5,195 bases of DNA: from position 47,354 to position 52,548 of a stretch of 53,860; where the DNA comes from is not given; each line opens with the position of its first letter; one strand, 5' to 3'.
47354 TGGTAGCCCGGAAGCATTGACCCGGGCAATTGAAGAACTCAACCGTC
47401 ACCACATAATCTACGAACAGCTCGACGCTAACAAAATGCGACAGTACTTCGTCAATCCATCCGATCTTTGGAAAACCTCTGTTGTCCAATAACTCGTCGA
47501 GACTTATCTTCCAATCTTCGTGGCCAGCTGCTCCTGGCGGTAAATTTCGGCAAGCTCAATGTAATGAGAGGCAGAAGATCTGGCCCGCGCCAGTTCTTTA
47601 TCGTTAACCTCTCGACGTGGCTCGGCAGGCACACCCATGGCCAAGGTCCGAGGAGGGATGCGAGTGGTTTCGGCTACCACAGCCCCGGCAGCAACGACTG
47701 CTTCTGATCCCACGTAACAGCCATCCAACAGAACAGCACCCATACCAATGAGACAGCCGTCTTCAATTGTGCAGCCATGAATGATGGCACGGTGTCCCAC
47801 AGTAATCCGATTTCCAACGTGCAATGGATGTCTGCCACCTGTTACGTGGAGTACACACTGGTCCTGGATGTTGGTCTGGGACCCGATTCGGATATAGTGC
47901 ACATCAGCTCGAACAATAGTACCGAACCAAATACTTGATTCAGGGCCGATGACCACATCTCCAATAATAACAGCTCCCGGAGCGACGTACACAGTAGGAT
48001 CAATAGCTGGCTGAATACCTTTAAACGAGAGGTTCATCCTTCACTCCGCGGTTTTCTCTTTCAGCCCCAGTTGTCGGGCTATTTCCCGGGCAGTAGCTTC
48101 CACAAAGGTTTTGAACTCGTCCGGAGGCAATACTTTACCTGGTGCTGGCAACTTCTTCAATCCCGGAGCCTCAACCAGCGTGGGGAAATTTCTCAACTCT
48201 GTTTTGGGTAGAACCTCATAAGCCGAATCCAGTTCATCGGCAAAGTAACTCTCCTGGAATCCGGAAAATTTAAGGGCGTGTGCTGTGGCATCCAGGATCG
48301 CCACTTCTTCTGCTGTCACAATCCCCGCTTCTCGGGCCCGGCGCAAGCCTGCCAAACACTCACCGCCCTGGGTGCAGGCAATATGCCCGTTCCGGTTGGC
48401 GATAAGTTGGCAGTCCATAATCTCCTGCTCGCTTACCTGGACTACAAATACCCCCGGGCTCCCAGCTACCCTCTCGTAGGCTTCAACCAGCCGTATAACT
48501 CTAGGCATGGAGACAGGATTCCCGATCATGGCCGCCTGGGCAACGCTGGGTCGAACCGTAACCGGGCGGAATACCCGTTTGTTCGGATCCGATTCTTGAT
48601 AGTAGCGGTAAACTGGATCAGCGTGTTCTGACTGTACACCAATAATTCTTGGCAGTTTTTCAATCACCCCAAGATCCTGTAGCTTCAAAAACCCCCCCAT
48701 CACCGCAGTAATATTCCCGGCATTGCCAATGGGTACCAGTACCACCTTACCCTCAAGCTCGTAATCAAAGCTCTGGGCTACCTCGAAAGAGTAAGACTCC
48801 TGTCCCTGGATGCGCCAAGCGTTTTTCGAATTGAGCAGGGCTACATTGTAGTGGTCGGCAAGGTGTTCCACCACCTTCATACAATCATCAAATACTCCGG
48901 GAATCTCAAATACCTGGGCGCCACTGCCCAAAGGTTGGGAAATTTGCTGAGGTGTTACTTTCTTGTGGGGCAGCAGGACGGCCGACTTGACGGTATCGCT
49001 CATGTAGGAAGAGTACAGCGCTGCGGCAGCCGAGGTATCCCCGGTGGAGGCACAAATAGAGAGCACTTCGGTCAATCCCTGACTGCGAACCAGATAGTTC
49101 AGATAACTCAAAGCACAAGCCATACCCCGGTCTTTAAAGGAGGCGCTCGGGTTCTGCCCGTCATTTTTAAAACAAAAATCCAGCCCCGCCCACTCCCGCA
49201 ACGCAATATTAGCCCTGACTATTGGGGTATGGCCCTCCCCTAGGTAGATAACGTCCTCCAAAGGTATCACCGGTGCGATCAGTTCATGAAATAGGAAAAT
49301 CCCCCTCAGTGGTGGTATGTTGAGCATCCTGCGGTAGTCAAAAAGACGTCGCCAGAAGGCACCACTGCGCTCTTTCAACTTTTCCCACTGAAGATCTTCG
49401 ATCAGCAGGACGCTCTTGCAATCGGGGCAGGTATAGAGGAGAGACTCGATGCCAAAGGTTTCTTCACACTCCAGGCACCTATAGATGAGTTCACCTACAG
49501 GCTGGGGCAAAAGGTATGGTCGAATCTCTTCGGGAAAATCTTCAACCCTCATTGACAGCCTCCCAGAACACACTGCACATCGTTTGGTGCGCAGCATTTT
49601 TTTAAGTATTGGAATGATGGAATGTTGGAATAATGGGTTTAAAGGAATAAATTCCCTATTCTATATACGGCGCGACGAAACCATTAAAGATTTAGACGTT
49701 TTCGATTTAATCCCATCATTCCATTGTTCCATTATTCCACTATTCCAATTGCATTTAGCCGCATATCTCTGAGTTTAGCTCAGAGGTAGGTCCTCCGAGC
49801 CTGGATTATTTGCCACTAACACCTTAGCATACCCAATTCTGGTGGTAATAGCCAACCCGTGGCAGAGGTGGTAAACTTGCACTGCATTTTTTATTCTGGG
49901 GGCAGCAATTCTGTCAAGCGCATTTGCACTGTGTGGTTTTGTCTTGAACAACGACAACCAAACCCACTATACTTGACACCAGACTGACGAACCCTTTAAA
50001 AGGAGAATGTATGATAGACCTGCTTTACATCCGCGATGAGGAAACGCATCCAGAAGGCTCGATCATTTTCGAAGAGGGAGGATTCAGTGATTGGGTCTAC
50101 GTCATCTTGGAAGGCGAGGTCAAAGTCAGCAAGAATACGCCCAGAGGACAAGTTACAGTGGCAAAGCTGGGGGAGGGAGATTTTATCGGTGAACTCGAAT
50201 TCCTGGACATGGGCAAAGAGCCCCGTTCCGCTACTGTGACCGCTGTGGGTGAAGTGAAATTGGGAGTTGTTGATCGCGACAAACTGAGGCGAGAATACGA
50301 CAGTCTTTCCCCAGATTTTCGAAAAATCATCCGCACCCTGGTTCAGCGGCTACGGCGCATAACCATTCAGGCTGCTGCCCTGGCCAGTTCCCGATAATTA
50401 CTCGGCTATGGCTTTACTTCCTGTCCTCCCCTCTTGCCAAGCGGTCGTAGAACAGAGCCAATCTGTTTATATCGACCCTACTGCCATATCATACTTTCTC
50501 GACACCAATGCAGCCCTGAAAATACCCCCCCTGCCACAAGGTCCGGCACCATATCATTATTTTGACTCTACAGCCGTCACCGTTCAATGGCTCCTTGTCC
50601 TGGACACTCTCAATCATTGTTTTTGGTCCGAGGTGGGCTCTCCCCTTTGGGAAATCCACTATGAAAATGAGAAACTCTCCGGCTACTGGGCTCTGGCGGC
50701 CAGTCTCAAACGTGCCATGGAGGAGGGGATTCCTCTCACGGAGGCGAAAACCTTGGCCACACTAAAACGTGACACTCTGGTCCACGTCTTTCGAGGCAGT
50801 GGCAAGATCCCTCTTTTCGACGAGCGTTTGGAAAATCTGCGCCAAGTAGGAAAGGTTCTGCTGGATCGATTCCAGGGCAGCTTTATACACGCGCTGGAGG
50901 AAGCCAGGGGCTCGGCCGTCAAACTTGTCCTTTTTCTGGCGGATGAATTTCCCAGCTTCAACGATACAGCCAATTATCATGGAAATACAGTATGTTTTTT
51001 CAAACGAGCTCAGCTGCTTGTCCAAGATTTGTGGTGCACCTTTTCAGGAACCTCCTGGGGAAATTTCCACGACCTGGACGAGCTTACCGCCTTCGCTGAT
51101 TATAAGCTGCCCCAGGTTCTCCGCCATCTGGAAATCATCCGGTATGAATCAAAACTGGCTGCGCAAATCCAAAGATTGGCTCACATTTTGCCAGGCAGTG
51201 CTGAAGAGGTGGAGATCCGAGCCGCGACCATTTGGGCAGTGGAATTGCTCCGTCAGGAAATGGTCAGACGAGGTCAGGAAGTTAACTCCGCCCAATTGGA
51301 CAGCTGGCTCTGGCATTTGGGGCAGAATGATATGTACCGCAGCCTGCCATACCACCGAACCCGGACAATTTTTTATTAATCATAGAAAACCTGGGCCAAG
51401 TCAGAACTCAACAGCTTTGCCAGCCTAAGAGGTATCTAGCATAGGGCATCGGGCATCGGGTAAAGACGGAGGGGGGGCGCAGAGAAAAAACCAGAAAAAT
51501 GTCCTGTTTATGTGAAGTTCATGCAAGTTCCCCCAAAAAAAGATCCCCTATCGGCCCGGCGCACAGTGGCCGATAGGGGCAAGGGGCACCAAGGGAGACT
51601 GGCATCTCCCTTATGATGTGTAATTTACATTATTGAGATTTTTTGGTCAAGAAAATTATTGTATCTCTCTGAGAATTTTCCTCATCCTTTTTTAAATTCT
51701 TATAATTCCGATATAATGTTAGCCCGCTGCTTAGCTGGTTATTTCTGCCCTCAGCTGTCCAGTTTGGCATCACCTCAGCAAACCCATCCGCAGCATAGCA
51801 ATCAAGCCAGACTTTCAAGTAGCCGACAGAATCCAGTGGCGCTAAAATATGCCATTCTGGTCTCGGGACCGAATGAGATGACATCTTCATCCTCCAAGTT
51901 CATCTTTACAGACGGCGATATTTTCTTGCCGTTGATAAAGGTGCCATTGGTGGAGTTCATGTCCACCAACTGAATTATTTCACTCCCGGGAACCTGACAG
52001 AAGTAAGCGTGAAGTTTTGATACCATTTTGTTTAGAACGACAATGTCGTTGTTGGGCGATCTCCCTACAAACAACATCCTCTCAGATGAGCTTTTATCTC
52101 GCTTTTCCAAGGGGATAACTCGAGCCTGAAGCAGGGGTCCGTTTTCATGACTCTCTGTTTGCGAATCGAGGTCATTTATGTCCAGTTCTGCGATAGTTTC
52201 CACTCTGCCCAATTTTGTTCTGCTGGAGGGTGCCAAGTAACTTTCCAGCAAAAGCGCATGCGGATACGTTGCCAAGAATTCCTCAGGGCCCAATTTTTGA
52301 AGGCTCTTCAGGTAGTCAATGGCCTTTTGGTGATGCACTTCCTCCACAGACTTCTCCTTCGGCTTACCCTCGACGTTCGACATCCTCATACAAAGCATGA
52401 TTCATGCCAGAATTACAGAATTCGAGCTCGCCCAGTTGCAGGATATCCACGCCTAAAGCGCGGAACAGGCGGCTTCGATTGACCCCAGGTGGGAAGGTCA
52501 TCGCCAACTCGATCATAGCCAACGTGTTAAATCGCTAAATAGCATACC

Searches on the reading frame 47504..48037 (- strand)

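Call 17: search_protein_families(library=pfam, proteins=[window:47504-48037:-], max_evalue=0.001)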
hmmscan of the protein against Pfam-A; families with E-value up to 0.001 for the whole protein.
window:47504-48037:- (177 aa): 3 families
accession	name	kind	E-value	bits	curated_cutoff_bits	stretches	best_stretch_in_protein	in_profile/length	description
PF00132.30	Hexapep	-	1.6e-14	53.3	27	2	88-122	1-35/36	Bacterial transferase hexapeptide (six repeats)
PF25084.1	LbH_EIF2B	-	4.1e-08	33.6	54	1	50-130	23-102/105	EIF2B subunit epsilon LbH domain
PF14602.12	Hexapep_2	-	6.9e-07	29.3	27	2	90-121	3-32/34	Hexapeptide repeat of succinyl-transferase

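Call 23: search_protein_families(library=ncbifam, proteins=[window:47504-48037:-], max_evalue=0.001)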
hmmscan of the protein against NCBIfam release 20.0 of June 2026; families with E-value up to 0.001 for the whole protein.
window:47504-48037:- (177 aa): 30 families (the best 25 are shown)
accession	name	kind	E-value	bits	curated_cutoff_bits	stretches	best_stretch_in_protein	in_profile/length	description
NF050158.1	CarbAnhydGPos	equivalog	2.5e-54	183.5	250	1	2-170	2-169/172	gamma carbonic anhydrase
TIGR02287.1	PaaY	equivalog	4e-35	121.2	319.6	1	6-164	5-162/192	phenylacetic acid degradation protein PaaY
NF010150.1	PRK13627.1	equivalog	4.5e-32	111.4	305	1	4-169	5-169/196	carnitine operon protein CaiE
TIGR03532.1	DapD_Ac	equivalog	8.7e-15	55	231.75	1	18-151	89-221/231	2,3,4,5-tetrahydropyridine-2,6-dicarboxylate N-acetyltransferase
TIGR03570.1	NeuD_NnaD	subfamily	1.1e-14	54.5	160.8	1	51-138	114-201/202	NeuD/PglB/VioB family sugar acetyltransferase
NF040597.1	carb_anhyd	equivalog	1.2e-13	51.2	380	1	8-65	59-117/248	carbonic anhydrase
NF053794.1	beta_CO2some_M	equivalog_domain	1.4e-12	47.5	550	1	8-129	18-148/320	beta-carboxysome scaffolding protein CcmM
NF041874.1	EPS_EpsC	equivalog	3.4e-11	43.1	150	1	51-140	84-163/168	serine O-acetyltransferase EpsC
NF003657.0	PRK05289.1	equivalog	1.7e-09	37.2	226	1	53-167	105-218/264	acyl-ACP--UDP-N-acetylglucosamine O-acyltransferase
NF002060.0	PRK00892.1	subfamily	2.7e-09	36.6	207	1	73-130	115-173/345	UDP-3-O-(3-hydroxymyristoyl)glucosamine N-acyltransferase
NF007076.0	PRK09527.1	equivalog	8.5e-09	35.1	347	1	12-148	64-189/203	galactoside O-acetyltransferase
TIGR03308.1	phn_thr-fam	hypoth_equivalog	1.7e-07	31.3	201.65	1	89-152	109-170/204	phosphonate metabolim protein, transferase hexapeptide repeat family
NF007797.0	PRK10502.1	subfamily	1.8e-07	31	192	1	35-144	78-179/183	WcaF family extracellular polysaccharide biosynthesis acetyltransferase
TIGR01172.1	cysE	equivalog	2.4e-07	30.9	210.65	1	89-138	114-161/162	serine O-acetyltransferase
TIGR01852.1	lipid_A_lpxA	equivalog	3.8e-07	29.6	231.05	1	56-168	103-214/254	acyl-ACP--UDP-N-acetylglucosamine O-acyltransferase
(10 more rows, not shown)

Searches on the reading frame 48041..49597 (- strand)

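Call 17: search_protein_families(library=pfam, proteins=[window:48041-49597:-], max_evalue=0.001)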
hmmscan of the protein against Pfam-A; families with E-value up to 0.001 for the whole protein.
window:48041-49597:- (518 aa): 1 family
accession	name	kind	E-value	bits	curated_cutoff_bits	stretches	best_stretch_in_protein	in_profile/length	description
PF00291.31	PALP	-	1.1e-40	140.3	35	1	118-432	2-289/295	Pyridoxal-phosphate dependent enzyme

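Call 23: search_protein_families(library=ncbifam, proteins=[window:48041-49597:-], max_evalue=0.001)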
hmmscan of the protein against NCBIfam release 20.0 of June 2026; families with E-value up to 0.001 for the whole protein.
window:48041-49597:- (518 aa): 14 families
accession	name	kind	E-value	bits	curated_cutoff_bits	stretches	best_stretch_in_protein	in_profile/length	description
TIGR00260.1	thrC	equivalog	1.4e-50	172.4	167.1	1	108-445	8-325/340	threonine synthase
NF006050.0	PRK08197.1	equivalog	4.9e-42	144.1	303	1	40-446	10-386/406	threonine synthase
NF004170.0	PRK05638.1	equivalog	8.8e-33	113.5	421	1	98-444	44-358/442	threonine synthase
NF005035.0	PRK06450.1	equivalog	2.7e-25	88.9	301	1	113-407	48-307/338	threonine synthase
NF006205.0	PRK08329.1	equivalog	2.4e-18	66.3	358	1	39-443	2-345/347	threonine synthase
NF004996.0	PRK06381.1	equivalog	5.7e-15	55.1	266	1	123-435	15-314/319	threonine synthase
TIGR01127.1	ilvA_1Cterm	equivalog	1.2e-10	40.9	378.75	1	133-340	9-200/380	threonine ammonia-lyase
NF004771.0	PRK06110.1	equivalog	6.3e-09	35.4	317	1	133-423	30-291/323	threonine dehydratase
TIGR01124.1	ilvA_2Cterm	equivalog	2e-06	26.7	411.3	1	133-332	26-210/499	threonine ammonia-lyase, biosynthetic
NF005292.0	PRK06815.1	equivalog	4e-06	26.1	371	1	124-331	22-212/320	threonine/serine dehydratase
TIGR02991.1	ectoine_eutB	equivalog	5.7e-06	25.5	413.35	1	123-300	19-185/317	hydroxyectoine utilization dehydratase EutB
NF005600.0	PRK07334.1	equivalog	1.5e-05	23.7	496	1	124-336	29-224/408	threonine ammonia-lyase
NF006674.0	PRK09224.1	subfamily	1.8e-05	23.6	577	1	138-330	39-216/508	threonine ammonia-lyase IlvA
NF005680.0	PRK07476.1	equivalog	0.00021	20.4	413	1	123-298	23-187/326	hydroxyectoine utilization dehydratase EutB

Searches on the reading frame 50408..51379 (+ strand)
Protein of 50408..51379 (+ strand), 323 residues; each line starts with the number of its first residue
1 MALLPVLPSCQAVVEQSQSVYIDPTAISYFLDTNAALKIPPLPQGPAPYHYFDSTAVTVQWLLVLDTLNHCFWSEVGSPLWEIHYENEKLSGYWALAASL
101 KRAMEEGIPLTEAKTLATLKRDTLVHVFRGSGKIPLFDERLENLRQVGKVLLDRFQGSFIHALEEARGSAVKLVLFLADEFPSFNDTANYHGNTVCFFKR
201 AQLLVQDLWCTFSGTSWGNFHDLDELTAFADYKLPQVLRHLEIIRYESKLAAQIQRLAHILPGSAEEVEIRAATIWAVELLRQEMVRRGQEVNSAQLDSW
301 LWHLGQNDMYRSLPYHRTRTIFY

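Call 17: search_protein_families(library=pfam, proteins=[window:50408-51379:+], max_evalue=0.001)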
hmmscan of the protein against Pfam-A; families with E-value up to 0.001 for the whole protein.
window:50408-51379:+ (323 aa): 1 family
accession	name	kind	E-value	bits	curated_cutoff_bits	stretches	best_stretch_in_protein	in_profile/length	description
PF10343.14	Q_salvage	-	2.3e-97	326.4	25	1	50-323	2-285/285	Queuosine salvage protein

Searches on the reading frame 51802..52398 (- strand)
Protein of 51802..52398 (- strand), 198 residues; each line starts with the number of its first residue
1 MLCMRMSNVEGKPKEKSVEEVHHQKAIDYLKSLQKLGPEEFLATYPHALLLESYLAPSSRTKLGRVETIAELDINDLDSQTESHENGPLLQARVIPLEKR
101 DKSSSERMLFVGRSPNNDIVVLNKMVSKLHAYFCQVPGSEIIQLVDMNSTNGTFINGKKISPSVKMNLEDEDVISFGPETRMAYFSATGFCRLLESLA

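Call 17: search_protein_families(library=pfam, proteins=[window:51802-52398:-], max_evalue=0.001)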
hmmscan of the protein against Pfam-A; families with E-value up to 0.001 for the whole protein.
window:51802-52398:- (198 aa): 2 families
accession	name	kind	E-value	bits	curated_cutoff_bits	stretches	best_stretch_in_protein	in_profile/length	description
PF00498.31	FHA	-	1.1e-16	61.4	20.7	1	111-177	3-67/67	FHA domain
PF16697.10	Yop-YscD_cpl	-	1.9e-08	34.9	33.2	1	106-178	16-85/94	Inner membrane component of T3SS, cytoplasmic domain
